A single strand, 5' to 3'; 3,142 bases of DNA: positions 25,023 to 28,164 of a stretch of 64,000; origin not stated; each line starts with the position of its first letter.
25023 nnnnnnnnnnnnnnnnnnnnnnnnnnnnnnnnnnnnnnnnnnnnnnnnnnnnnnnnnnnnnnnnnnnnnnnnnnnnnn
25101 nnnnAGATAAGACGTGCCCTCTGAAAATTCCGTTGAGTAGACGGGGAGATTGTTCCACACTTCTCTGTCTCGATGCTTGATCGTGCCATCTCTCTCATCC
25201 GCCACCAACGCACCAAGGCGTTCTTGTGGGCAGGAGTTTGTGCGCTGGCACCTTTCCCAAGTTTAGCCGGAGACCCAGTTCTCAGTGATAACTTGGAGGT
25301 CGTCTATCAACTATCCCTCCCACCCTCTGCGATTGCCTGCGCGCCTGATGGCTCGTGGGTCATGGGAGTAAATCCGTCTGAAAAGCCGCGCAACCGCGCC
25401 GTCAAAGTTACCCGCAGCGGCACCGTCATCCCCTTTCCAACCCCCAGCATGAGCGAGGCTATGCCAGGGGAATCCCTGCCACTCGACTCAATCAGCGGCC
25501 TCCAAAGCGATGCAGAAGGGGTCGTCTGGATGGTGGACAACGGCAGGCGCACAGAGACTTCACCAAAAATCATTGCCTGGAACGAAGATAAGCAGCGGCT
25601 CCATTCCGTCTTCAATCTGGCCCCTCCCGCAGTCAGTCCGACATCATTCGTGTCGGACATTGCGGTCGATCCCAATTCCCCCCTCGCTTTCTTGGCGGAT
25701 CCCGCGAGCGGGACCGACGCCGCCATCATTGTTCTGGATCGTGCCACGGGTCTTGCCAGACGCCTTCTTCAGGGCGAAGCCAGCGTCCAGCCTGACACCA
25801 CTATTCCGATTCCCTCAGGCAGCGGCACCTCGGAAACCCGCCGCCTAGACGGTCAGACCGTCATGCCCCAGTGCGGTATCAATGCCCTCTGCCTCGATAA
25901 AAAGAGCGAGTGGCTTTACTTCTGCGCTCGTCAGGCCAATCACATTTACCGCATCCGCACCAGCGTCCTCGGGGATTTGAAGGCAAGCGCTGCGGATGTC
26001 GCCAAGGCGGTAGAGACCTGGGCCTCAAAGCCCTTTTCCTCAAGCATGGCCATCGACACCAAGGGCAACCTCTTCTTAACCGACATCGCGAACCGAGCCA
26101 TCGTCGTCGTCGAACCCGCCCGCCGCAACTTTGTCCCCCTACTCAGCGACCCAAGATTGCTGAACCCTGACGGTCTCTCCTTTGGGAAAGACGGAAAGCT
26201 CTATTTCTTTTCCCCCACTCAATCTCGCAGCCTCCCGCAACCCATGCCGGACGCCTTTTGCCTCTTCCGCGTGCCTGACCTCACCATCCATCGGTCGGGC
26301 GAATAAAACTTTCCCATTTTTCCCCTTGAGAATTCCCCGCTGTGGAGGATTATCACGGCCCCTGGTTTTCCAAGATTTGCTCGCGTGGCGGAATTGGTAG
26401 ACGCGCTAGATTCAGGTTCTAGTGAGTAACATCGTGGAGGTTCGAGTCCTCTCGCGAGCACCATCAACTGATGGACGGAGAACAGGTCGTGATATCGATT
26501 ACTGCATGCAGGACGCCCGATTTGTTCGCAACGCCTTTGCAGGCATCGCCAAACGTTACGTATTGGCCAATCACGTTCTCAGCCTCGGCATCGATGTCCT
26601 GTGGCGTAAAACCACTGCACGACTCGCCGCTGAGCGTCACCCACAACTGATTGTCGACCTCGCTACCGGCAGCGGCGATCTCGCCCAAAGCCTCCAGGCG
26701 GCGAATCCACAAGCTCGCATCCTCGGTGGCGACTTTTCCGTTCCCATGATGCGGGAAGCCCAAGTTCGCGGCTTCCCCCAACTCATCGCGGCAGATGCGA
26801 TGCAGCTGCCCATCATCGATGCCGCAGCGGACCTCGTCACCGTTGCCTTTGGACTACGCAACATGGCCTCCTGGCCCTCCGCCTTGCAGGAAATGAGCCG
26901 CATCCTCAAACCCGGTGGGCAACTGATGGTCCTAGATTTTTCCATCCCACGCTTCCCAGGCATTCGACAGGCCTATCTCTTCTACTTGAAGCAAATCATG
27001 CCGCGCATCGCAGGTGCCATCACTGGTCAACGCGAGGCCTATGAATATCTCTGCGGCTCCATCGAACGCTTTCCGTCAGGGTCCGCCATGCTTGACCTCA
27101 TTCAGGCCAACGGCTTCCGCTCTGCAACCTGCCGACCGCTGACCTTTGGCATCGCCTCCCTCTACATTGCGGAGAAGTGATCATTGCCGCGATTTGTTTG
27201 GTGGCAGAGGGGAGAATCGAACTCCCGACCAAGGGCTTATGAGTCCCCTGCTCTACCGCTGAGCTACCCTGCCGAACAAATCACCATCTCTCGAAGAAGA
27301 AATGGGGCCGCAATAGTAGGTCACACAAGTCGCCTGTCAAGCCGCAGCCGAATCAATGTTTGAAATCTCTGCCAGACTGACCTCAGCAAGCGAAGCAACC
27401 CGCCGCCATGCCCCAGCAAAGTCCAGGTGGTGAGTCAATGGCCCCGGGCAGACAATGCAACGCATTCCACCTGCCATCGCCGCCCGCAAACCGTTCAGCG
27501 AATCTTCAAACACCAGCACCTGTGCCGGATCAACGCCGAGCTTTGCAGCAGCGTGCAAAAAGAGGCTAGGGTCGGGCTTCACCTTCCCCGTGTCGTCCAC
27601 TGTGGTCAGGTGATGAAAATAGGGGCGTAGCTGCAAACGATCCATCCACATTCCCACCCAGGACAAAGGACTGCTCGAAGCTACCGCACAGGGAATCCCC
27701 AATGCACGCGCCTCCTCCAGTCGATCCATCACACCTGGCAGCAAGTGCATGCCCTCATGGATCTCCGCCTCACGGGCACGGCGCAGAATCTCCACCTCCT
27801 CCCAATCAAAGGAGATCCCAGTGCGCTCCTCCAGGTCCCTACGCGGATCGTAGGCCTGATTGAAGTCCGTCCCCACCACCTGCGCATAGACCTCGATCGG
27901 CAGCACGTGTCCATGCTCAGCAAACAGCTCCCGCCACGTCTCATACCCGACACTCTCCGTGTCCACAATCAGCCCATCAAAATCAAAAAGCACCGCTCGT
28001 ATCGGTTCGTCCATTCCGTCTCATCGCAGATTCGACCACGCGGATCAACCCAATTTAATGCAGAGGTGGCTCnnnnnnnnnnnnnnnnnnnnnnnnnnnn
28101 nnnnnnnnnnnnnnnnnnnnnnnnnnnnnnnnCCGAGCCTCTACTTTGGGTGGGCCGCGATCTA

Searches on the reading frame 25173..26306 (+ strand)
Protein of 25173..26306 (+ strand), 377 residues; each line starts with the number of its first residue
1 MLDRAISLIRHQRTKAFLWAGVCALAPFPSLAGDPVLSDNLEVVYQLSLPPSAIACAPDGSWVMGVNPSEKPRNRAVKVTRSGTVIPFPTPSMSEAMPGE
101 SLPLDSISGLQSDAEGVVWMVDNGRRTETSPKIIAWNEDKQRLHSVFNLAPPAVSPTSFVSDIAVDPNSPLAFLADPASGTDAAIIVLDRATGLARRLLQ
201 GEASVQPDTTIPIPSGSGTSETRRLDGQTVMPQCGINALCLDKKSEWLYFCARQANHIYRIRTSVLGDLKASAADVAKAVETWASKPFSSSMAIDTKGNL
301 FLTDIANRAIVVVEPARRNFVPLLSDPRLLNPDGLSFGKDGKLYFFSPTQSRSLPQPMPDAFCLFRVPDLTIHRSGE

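Call 6: search_protein_families(library=pfam, proteins=[window:25173-26306:+], max_evalue=0.001)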
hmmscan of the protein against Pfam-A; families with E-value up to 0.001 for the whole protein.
window:25173-26306:+ (377 aa): 1 family
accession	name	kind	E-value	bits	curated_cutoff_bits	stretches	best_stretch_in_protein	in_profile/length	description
PF03022.22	MRJP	-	2.5e-09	37.3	19.8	1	109-347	5-254/288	Major royal jelly protein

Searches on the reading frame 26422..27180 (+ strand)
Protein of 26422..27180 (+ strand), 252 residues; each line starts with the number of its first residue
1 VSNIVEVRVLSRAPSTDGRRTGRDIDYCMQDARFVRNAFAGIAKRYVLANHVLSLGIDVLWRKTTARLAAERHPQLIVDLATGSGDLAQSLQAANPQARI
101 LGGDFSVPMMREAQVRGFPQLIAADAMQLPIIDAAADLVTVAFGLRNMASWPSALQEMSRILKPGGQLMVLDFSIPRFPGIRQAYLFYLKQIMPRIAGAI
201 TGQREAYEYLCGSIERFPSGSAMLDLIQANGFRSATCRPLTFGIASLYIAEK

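Call 6: search_protein_families(library=pfam, proteins=[window:26422-27180:+], max_evalue=0.001)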
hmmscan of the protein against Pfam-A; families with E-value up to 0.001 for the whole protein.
window:26422-27180:+ (252 aa): 7 families
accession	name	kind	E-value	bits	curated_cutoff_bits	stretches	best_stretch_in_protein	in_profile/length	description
PF01209.24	Ubie_methyltran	-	8.7e-52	176.2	20.1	1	30-252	5-233/233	ubiE/COQ5 methyltransferase family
PF08241.18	Methyltransf_11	-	1.2e-15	58.3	21.2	1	78-169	1-94/95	Methyltransferase domain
PF13649.12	Methyltransf_25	-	2.3e-14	54.3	27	1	77-166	1-97/97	Methyltransferase domain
PF08242.18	Methyltransf_12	-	5.8e-10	40.2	30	1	78-168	1-98/98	Methyltransferase domain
PF13847.12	Methyltransf_31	-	3.9e-08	33.5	27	1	77-174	7-113/145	Methyltransferase domain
PF13489.12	Methyltransf_23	-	1.4e-07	31.8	27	1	60-190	8-124/164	Methyltransferase domain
PF05148.21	Methyltransf_8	-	0.00012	22.4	27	1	120-181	107-166/219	Hypothetical methyltransferase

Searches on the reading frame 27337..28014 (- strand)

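Call 7: search_protein_families(library=pfam, proteins=[window:27337-28014:-], max_evalue=0.001)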
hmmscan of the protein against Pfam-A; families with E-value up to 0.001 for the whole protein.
window:27337-28014:- (225 aa): 4 families
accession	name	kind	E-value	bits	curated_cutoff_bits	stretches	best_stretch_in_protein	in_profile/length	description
PF00702.32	Hydrolase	-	1.1e-28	101.4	26.4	1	5-182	1-190/191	haloacid dehalogenase-like hydrolase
PF13419.12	HAD_2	-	5.5e-28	98.7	23.8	1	8-188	1-177/178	Haloacid dehalogenase-like hydrolase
PF12710.13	HAD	-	3.2e-09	37.9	27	1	8-136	1-127/189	haloacid dehalogenase-like hydrolase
PF13242.12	Hydrolase_like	-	0.00093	19.5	22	0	146-188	4-47/75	HAD-hyrolase-like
